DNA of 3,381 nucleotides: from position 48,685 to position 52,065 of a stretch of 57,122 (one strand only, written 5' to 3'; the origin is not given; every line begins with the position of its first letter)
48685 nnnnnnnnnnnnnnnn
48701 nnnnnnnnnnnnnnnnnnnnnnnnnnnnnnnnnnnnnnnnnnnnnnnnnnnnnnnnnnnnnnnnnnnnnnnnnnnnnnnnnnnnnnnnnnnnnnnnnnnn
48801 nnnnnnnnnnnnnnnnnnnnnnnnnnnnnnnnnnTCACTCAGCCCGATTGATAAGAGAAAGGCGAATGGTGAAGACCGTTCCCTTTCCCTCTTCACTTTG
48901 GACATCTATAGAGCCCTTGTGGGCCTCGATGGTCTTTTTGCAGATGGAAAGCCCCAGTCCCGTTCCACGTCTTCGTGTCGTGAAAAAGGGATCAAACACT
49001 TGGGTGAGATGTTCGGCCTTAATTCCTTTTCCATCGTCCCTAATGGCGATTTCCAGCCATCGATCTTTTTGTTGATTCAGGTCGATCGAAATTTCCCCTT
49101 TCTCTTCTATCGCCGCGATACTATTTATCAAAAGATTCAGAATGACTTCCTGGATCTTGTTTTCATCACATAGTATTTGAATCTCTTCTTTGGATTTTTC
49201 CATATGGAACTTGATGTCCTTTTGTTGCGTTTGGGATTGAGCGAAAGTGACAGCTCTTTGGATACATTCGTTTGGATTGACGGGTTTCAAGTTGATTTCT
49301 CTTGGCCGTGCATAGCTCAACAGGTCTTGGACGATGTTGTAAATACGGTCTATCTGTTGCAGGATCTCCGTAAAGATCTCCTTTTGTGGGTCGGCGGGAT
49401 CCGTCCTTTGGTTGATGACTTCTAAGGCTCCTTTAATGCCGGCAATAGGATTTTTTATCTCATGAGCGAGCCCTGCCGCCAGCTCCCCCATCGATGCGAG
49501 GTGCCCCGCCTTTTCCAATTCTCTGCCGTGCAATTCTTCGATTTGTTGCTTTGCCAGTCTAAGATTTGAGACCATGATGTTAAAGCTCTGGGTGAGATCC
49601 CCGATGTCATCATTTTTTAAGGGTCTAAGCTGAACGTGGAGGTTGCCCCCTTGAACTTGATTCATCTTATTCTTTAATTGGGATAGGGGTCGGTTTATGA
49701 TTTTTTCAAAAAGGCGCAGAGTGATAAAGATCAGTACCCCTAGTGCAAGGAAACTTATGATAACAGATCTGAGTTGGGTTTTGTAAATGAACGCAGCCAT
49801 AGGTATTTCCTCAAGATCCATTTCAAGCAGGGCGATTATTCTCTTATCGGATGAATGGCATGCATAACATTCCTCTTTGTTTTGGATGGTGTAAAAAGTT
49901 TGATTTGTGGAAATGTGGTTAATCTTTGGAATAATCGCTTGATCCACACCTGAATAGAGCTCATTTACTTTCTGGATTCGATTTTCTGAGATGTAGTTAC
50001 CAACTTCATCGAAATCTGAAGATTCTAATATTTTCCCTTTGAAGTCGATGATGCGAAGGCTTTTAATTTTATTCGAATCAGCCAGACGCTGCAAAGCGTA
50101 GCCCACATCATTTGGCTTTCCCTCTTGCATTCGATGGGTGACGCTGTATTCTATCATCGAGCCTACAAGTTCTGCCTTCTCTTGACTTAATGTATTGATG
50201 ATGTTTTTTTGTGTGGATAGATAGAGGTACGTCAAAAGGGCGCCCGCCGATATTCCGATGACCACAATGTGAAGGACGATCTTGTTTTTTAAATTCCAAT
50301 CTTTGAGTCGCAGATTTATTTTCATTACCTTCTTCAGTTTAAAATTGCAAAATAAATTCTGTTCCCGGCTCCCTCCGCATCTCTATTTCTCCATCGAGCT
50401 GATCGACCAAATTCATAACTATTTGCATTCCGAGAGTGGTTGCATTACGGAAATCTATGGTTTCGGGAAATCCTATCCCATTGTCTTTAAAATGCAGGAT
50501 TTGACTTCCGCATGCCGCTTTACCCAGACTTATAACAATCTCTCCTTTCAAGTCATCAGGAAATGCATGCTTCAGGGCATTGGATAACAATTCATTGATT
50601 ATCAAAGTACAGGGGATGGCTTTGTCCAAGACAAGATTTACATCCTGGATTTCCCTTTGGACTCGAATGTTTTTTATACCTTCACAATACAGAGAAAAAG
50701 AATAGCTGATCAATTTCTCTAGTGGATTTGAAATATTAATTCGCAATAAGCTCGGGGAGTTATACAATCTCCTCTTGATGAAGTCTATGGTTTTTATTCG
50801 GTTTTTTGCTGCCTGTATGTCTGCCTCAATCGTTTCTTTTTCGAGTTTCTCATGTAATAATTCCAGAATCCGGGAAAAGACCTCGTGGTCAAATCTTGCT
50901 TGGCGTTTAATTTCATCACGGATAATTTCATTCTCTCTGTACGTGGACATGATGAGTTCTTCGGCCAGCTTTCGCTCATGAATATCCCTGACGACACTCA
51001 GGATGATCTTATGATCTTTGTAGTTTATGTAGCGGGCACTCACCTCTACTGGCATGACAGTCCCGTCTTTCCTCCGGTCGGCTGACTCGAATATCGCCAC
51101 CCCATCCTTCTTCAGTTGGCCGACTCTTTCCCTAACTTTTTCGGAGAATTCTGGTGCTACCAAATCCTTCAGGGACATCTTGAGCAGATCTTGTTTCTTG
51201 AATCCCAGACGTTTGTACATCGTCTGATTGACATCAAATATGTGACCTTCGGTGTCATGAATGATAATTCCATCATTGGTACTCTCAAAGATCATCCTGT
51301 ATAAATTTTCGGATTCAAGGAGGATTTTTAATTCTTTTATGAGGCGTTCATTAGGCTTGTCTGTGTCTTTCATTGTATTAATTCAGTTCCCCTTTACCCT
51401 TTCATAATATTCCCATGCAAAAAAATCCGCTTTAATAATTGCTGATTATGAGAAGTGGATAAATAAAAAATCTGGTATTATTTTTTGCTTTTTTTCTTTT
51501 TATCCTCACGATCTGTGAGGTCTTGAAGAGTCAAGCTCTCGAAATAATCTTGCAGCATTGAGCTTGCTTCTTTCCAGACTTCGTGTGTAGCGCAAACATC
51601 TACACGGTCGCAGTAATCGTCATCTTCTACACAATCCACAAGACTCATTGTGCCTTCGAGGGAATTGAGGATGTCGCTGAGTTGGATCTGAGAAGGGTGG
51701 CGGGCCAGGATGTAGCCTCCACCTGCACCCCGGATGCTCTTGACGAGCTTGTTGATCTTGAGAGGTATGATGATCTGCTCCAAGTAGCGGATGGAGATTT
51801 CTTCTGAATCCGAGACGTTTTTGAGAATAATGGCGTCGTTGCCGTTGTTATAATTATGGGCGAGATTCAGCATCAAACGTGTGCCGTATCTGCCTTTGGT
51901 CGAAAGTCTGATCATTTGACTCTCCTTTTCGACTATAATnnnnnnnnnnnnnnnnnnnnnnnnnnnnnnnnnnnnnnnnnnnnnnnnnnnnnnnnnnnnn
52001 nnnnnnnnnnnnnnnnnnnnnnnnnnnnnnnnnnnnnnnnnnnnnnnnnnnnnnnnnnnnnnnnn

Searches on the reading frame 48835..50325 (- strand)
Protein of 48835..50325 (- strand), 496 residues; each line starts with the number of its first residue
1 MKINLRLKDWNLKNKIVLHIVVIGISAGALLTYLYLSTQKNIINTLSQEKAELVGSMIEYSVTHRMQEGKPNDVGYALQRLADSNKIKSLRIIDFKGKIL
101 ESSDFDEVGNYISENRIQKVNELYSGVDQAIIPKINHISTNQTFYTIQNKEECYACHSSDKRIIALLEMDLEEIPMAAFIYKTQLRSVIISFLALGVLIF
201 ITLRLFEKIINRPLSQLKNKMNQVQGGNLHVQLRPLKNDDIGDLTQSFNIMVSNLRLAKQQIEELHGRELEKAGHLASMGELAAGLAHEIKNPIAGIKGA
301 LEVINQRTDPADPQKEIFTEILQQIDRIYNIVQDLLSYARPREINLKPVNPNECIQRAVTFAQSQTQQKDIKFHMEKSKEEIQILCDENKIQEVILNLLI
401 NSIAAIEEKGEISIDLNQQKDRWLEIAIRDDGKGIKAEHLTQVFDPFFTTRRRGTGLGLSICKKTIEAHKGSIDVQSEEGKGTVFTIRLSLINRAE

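Call 6: search_protein_families(library=pfam, proteins=[window:48835-50325:-], max_evalue=0.001)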
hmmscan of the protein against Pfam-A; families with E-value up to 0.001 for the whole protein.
window:48835-50325:- (496 aa): 5 families
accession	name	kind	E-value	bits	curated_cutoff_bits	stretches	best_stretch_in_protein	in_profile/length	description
PF02518.31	HATPase_c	-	8.3e-28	97.5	26.4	1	387-491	2-109/111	Histidine kinase-, DNA gyrase B-, and HSP90-like ATPase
PF00512.31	HisKA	-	8.1e-16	58.3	26.9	1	279-342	2-64/66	His Kinase A (phospho-acceptor) domain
PF00672.30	HAMP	-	8.5e-11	42.4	25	1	209-256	5-52/53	HAMP domain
PF13589.12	HATPase_c_3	-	3.8e-05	24.2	25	1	392-449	4-58/137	Histidine kinase-, DNA gyrase B-, and HSP90-like ATPase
PF13581.12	HATPase_c_2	-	0.00035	21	27.4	0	406-487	51-125/127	Histidine kinase-like ATPase domain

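Call 68: search_protein_families(library=ncbifam, proteins=[window:48835-50325:-], max_evalue=0.001)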
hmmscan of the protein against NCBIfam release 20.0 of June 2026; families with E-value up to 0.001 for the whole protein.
window:48835-50325:- (496 aa): 87 families (the best 25 are shown)
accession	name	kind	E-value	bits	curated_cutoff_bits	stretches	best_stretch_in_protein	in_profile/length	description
NF008468.0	PRK11360.1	equivalog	1.4e-73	248.3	646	1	268-491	385-608/616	two-component system sensor histidine kinase AtoS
NF007688.0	PRK10364.1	equivalog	1.3e-60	205.4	479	1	267-492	228-452/460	two-component system sensor histidine kinase ZraS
NF010411.0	PRK13837.1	equivalog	1.4e-50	172.2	647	1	239-493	409-677/828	two-component system VirA-like sensor kinase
NF053867.1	SprKinKinDBac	equivalog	1.6e-45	155.5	775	1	250-491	260-497/500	sporulation kinase KinD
NF046044.1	PnpS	equivalog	3.5e-44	151.4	400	1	283-489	174-389/390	two-component system histidine kinase PnpS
NF033092.0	HK_WalK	equivalog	4.4e-43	147.8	725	2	283-490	376-593/594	cell wall metabolism sensor histidine kinase WalK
NF008312.0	PRK11100.1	equivalog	2.3e-41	142.2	356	1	160-490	157-473/477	two-component system sensor histidine kinase CreC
TIGR02966.1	phoR_proteo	equivalog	2.3e-39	135.3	334.2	1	281-489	116-333/333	phosphate regulon sensor histidine kinase PhoR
TIGR02956.1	TMAO_torS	equivalog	1.3e-38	132.7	676.5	1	253-492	439-683/967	TMAO reductase system sensor histidine kinase/response regulator TorS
NF052574.1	HisKinEspCMyxo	equivalog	2.4e-38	131.9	1200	1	263-489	402-635/785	serine histidine kinase EspC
NF040691.1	MtrAB_MtrB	equivalog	2.6e-38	132.3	450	1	187-489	189-490/507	MtrAB system histidine kinase MtrB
NF047497.1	HK_LIC_12097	equivalog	2.6e-36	125.1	500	1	272-489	143-364/367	LIC_12097 family sensor histidine kinase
NF038348.1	T2SS_HK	subfamily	4e-35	121.3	450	2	320-490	403-572/574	histidine kinase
NF052573.1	HisKinEspAMyxo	equivalog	1e-34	119.7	1400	1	269-494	374-614/755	serine histidine kinase EspA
NF047466.1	hybrid_RR_LvrB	exception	1.3e-33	116.7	500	1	269-490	142-375/377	hybrid histidine kinase/response regulator LvrB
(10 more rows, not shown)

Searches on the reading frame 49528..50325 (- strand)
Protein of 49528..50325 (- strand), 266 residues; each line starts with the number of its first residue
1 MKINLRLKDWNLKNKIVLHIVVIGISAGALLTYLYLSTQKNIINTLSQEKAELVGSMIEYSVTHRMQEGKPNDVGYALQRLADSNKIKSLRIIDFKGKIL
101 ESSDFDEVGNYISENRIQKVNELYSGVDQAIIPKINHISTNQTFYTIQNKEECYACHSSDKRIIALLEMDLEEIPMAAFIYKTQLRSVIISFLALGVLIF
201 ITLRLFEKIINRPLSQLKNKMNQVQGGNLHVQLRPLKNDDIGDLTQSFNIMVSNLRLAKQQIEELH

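Call 75: find_homologous_proteins(query=window:49528-50325:-, max_evalue=0.00001)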
Query seq(266 aa) (266 aa): 9 proteins with E <= 0.00001 among 902 candidates.
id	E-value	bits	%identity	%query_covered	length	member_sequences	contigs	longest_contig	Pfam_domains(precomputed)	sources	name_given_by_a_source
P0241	3.4e-126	438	80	95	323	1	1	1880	PF00672.31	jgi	jgi:methyl-accepting chemotaxis protein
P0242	1.4e-100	354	74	87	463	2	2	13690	PF00672.31,PF02518.32,PF00512.32,PF13589.13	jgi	jgi:signal transduction histidine kinase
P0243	4.1e-84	300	61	89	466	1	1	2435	PF00672.31,PF02518.32,PF00512.32,PF13589.13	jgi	jgi:signal transduction histidine kinase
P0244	9.6e-80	286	59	89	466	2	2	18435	PF00672.31,PF02518.32,PF00512.32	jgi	jgi:signal transduction histidine kinase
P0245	3.5e-79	284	75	69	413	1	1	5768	PF00672.31,PF02518.32,PF00512.32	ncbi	ncbi:MAG: ATP-binding protein, partial [Candidatus Aminicenantaceae bacterium]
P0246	4.2e-76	274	57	89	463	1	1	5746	PF00672.31,PF02518.32,PF00512.32,PF13589.13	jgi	jgi:signal transduction histidine kinase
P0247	2.9e-35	140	46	58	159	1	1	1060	-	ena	-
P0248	5.2e-31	126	67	37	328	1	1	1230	PF00672.31,PF02518.32,PF00512.32,PF13589.13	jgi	jgi:signal transduction histidine kinase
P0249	6.5e-16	77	93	17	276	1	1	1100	PF00672.31,PF02518.32,PF00512.32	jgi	jgi:hypothetical protein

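Call 84: predict_structure(alignment_id=A2)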
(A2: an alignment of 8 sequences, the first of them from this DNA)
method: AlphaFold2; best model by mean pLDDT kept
length: 266 residues; sequences in the alignment: 8
mean_pLDDT: 69.4   pTM: 0.48
mean pLDDT of the five models: 69.4, 65.4, 64.5, 63.8, 63.5
residues with pLDDT >= 90: 6; 70-90: 134; 50-70: 105; < 50: 21
segments of 3 or more residues with pLDDT < 50: 1-12, 153-155
pLDDT, mean of each block of 10 residues (from residue 1): 33 60 71 71 71 72 65 78 81 87 88 89 70 74 79 51 78 60 66 71 60 63 70 57 66 75 64
secondary structure, 60 per line:
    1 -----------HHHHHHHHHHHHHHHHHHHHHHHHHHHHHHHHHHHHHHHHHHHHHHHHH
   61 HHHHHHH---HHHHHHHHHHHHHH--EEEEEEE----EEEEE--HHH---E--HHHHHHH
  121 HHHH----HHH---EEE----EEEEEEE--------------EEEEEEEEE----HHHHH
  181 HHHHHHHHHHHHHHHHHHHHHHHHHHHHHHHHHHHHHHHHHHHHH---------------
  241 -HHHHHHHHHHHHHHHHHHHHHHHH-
elements in order: H12-67 H71-84 E87-93 E98-102 H114-124 E135-137 E142-148 E163-171 H176-225 H242-265

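Call 86: fold_search(model_id=the predicted structure, library=pdb)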
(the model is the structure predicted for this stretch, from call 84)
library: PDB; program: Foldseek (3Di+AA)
matches with E <= 10: 306; with E <= 0.001: 8
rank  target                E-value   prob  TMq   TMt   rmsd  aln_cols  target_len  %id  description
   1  9a5d_A                9.9e-08  1.00  0.63  0.31   5.4       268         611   13  Integrative model of WALK-YYCH by crosslinking MS and deep learning (released 2024-09-18)
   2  9a69_B                1.2e-05  1.00  0.38  0.19   6.2       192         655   20  Integrative model of MCPB-MCPC by crosslinking MS and deep learning (released 2024-09-18)
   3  7dud_A                1.3e-04  1.00  0.30  0.51   9.3       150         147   13  Crystal Structure of erWalK (released 2022-01-19)
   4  5is1                  4.1e-04  1.00  0.38  0.65   4.4       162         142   12  Crystal structure of the extracellular domain of sensor histidine kinase YycG from Staphylococcus aureus at 2.0 Angstrom (released 2016-07-20)
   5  3b42_B                5.0e-04  1.00  0.23  0.42  13.9       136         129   15  Periplasmic sensor domain of chemotaxis protein GSU0935 (released 2008-04-08)
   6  4ywz_A                5.3e-04  1.00  0.33  0.55   9.1       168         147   14  Crystal structure of the extracellular receptor domain of the essential sensor kinase WalK from Staphylococcus aureus (released 2016-03-30)
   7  4ywz_B                6.0e-04  1.00  0.34  0.57   9.1       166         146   14  Crystal structure of the extracellular receptor domain of the essential sensor kinase WalK from Staphylococcus aureus (released 2016-03-30)
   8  3e4p_B                6.0e-04  1.00  0.28  0.30   6.6       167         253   14  Crystal structure of malonate occupied DctB (released 2008-10-21)
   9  3e4o_A                1.5e-03  1.00  0.26  0.27   7.1       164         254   12  Crystal structure of succinate bound state DctB (released 2008-10-21)
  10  3b42_A                2.3e-03  0.97  0.21  0.39  14.3       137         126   16  Periplasmic sensor domain of chemotaxis protein GSU0935 (released 2008-04-08)
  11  3lif_A                4.6e-03  0.99  0.33  0.35   6.9       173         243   14  Crystal Structure of the extracellular domain of the putative histidine kinase rpHK1S-Z16 (released 2010-05-05)
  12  4xmq_B                5.6e-03  0.96  0.26  0.27   8.0       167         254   18  Crystal structure of the sensory domain of the Campylobacter jejuni chemoreceptor Tlp3 (CcmL) (released 2015-11-04)
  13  6w3x_A                5.6e-03  0.93  0.26  0.27   8.6       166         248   19  Crystal structure of ligand-binding domain of Campylobacter jejuni chemoreceptor Tlp3 in complex with L-valine (released 2020-05-20)
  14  5ere                  6.0e-03  0.99  0.31  0.18   6.0       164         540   12  Extracellular ligand binding receptor from Desulfohalobium retbaense DSM5692 (released 2016-08-10)
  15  3by8                  6.3e-03  1.00  0.34  0.62   5.1       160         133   11  Crystal Structure of the E.coli DcuS Sensor Domain (released 2008-08-12)
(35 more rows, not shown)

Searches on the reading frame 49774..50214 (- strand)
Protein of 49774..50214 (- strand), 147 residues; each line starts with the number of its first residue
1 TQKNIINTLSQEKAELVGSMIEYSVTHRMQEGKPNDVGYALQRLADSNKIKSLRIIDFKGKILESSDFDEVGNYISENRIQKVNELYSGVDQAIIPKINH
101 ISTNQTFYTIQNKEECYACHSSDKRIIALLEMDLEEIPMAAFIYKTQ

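Call 47: search_solved_structures(query=window:49774-50214:-, max_evalue=10, show_alignments=2)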
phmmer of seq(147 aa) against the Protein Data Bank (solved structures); distinct sequences matched with E-value up to 10: 0.

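Call 60: search_protein_families(library=pfam, alignment_id=A1, max_evalue=5)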
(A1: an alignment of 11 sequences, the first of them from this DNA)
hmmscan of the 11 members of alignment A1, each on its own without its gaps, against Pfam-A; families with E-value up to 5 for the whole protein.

A. member 1, seq(147 aa): 2 families
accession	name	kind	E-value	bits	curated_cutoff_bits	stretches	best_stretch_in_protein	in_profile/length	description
PF23846.1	Cache_WalK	-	0.027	15.4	27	1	39-93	4-60/92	WalK sensor protein kinase Chache domain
PF21563.3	Mcp40H-20_sensor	-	0.027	15.2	27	1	28-127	10-102/112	Methyl-accepting chemotaxis sensory transducer, class 40H, sensor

B. families by the number of members that match (of 11 scanned): 17 families
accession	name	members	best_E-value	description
PF21563.3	Mcp40H-20_sensor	9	6.5e-06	Methyl-accepting chemotaxis sensory transducer, class 40H, sensor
PF23846.1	Cache_WalK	5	0.0083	WalK sensor protein kinase Chache domain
PF17203.10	sCache_3_2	3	0.02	Single cache domain 3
PF17152.10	CHASE8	3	0.026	Periplasmic sensor domain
PF11845.13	Tll0287-like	2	0.02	Tll0287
PF10144.15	SMP_2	2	0.034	Bacterial virulence factor haemolysin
PF15962.10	DUF4765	1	0.0012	Domain of unknown function (DUF4765)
PF07635.16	PSCyt1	1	0.0018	Planctomycete cytochrome C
PF08003.17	Methyltransf_9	1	0.0026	Protein of unknown function (DUF1698)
PF16448.10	LapD_MoxY_N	1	0.0056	LapD/MoxY periplasmic domain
PF04940.18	BLUF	1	0.05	Sensors of blue-light using FAD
PF16672.11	LAMTOR5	1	0.063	Ragulator complex protein LAMTOR5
PF03259.23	Robl_LC7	1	0.064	Roadblock/LC7 domain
PF08348.17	PAS_6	1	0.078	YheO-like PAS domain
PF20416.4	UTP20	1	0.1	U3 small nucleolar RNA-associated protein 20 domain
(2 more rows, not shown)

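Call 61: search_solved_structures(query=A1, max_evalue=10, show_alignments=2)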
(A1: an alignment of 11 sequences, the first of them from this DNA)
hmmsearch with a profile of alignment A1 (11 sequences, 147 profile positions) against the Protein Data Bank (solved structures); distinct sequences matched with E-value up to 10: 17.
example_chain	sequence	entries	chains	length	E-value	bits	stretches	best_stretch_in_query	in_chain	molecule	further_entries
3b47_A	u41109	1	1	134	0.018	18.2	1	17-130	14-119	Methyl-accepting chemotaxis protein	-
3b42_A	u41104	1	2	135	0.023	17.8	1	19-130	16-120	Methyl-accepting chemotaxis protein, putative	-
7dud_A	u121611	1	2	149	0.029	17.5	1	32-98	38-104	Sensor protein kinase WalK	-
3kcn_A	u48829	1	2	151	0.053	16.6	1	37-115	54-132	Adenylate cyclase homolog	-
4ra7_A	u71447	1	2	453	0.053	16.6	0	31-77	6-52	Peptidoglycan glycosyltransferase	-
4jbf_A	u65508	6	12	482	0.056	16.5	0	30-77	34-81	Peptidoglycan glycosyltransferase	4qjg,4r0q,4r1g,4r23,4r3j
4ywz_A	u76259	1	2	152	0.061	16.4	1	31-98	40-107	Sensor protein kinase WalK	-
5is1_A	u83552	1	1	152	0.064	16.3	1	31-98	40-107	Histidine kinase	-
1jni_A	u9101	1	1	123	0.22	14.6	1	104-124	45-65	DIHEME CYTOCHROME C NAPB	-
2hz5_A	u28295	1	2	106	0.23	14.6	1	28-73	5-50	Dynein light chain 2A, cytoplasmic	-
4n1x_A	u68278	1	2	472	0.25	14.4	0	54-87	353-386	Peptidoglycan glycosyltransferase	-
2k7r_A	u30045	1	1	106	0.27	14.3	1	79-131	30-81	Primosomal protein dnaI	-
2b95_A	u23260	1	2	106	0.52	13.4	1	29-73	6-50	Dynein light chain 2A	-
5yed_A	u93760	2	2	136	0.52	13.4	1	34-115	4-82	Uncharacterized protein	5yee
28pb_A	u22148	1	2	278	0.58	13.2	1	89-122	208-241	Cytochrome c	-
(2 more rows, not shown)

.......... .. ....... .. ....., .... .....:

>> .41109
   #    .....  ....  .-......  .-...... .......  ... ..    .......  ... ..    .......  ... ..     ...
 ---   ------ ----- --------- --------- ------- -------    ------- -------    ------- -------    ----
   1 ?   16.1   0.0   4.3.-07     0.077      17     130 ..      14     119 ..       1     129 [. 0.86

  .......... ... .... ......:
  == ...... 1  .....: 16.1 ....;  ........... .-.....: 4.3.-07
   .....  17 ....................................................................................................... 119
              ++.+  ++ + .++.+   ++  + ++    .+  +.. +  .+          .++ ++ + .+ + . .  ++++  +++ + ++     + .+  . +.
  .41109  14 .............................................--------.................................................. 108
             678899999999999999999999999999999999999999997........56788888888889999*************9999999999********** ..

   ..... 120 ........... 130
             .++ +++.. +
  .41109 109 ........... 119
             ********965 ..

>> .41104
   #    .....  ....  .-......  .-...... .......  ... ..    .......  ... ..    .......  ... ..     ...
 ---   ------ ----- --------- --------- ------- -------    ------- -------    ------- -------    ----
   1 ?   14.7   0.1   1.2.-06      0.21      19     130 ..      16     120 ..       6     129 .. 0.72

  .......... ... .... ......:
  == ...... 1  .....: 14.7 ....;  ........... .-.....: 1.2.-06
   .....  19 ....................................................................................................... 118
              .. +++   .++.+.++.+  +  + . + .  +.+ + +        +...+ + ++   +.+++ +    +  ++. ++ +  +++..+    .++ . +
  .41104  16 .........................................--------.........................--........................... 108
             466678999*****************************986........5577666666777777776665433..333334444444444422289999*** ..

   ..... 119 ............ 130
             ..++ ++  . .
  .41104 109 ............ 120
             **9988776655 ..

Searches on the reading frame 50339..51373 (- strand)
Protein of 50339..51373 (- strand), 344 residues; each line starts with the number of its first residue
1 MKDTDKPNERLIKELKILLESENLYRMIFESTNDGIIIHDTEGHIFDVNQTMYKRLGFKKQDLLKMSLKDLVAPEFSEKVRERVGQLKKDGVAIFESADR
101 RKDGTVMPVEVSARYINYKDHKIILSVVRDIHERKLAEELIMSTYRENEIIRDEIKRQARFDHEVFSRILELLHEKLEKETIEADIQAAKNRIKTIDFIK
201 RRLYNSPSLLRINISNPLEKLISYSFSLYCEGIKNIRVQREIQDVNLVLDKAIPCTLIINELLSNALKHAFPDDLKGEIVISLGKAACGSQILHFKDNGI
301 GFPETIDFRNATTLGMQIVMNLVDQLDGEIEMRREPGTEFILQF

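Call 6: search_protein_families(library=pfam, proteins=[window:50339-51373:-], max_evalue=0.001)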
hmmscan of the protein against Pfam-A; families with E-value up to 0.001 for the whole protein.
window:50339-51373:- (344 aa): 8 families
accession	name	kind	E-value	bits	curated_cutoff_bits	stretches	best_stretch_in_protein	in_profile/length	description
PF13426.13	PAS_9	-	1.4e-14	54.7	27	1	33-133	1-103/103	PAS domain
PF02518.31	HATPase_c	-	5.1e-11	43.4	26.4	1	255-343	6-106/111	Histidine kinase-, DNA gyrase B-, and HSP90-like ATPase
PF00989.32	PAS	-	8e-10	39.2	22.6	1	24-131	2-113/113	PAS fold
PF08447.18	PAS_3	-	2e-08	34.8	25.6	1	47-124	3-83/89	PAS fold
PF13188.13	PAS_8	-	8.6e-08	32.3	21.8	1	23-69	1-44/65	PAS domain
PF08448.16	PAS_4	-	4.5e-07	30.5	23.1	1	29-135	1-109/110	PAS fold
PF07568.18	HisKA_2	-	1.3e-06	28.8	22.3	1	167-228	14-75/76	Histidine kinase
PF13581.12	HATPase_c_2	-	0.00065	20.1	27.4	0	251-342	28-125/127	Histidine kinase-like ATPase domain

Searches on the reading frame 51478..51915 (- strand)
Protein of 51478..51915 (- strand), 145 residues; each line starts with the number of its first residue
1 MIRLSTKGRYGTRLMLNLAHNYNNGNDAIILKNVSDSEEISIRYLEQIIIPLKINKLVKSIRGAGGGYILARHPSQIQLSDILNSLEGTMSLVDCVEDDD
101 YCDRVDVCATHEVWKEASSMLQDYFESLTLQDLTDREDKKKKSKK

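Call 7: search_protein_families(library=pfam, proteins=[window:51478-51915:-], max_evalue=0.001)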
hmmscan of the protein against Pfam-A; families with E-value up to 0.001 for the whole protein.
window:51478-51915:- (145 aa): 1 family
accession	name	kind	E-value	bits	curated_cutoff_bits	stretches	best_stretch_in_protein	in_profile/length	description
PF02082.26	Rrf2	-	2.2e-33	115.6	30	1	4-135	1-131/132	Iron-dependent Transcriptional regulator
